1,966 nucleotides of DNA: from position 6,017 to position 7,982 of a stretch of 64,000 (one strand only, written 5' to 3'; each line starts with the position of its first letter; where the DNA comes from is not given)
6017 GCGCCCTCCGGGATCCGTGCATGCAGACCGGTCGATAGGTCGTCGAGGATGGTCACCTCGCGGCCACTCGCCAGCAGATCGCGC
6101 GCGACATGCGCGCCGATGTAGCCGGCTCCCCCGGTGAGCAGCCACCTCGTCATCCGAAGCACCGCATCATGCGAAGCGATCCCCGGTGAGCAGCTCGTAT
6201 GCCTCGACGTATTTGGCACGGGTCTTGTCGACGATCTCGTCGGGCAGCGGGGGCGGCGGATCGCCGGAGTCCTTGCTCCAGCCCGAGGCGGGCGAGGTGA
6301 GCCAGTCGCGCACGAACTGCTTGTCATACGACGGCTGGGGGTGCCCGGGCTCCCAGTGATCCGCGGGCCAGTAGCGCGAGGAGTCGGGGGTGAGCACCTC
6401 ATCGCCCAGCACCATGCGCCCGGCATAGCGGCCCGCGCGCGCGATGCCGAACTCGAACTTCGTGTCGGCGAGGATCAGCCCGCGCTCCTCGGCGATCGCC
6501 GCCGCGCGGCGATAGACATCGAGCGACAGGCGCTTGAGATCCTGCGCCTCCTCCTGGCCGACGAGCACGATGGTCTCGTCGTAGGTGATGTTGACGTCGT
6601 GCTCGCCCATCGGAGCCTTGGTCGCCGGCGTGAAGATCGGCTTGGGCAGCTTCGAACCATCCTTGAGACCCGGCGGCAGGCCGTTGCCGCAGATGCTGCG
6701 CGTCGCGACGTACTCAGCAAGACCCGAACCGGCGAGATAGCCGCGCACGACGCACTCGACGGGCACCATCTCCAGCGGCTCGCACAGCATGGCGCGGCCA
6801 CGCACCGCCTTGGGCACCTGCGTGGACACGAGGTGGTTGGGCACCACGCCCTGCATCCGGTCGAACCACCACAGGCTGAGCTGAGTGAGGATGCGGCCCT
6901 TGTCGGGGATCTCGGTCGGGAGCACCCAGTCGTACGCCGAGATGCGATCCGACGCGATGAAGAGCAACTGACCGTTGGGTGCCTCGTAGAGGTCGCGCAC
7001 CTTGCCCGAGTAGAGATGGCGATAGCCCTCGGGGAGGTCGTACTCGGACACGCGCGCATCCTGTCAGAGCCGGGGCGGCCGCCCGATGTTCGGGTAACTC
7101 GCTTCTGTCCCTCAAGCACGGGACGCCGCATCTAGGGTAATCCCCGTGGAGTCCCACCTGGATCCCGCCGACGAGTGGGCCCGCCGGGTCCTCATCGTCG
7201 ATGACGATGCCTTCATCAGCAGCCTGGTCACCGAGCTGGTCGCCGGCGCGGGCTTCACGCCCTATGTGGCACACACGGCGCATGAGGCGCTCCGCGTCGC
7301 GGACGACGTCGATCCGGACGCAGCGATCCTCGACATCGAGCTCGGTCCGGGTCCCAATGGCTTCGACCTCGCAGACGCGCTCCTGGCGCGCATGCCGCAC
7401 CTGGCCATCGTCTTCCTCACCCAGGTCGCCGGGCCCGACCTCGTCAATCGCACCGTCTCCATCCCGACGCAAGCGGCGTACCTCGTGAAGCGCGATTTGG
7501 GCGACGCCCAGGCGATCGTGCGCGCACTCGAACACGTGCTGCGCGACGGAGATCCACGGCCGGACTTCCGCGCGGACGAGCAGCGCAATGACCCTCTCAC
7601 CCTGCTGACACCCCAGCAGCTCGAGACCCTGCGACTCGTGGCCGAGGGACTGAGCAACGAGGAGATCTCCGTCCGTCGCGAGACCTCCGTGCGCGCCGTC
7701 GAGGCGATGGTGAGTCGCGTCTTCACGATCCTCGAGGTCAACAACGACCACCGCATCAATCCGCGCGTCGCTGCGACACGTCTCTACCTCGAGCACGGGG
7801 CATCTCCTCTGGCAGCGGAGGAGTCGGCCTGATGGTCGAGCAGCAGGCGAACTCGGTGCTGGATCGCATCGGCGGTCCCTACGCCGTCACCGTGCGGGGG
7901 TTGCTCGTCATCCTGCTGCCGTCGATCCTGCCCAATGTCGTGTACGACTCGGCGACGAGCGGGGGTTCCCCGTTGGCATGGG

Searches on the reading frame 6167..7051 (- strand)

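Call 21: search_protein_families(library=pfam, proteins=[window:6167-7051:-], max_evalue=0.001)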
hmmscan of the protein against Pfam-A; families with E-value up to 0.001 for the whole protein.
window:6167-7051:- (294 aa): 1 family
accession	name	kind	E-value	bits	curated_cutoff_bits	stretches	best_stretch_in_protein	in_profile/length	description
PF01259.24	SAICAR_synt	-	2.7e-76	256.8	20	1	12-262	1-230/233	SAICAR synthetase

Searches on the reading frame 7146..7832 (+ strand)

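Call 21: search_protein_families(library=pfam, proteins=[window:7146-7832:+], max_evalue=0.001)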
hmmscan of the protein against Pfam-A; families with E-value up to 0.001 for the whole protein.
window:7146-7832:+ (228 aa): 3 families
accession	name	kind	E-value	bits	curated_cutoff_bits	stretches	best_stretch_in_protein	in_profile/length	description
PF00072.30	Response_reg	-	1e-10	42.2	30.2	1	15-105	1-90/111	Response regulator receiver domain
PF00196.25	GerE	-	6.2e-07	29.4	23.5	1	153-201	2-50/57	Bacterial regulatory proteins, luxR family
PF08281.18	Sigma70_r4_2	-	0.00025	21.1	25.7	1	154-191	11-49/54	Sigma-70, region 4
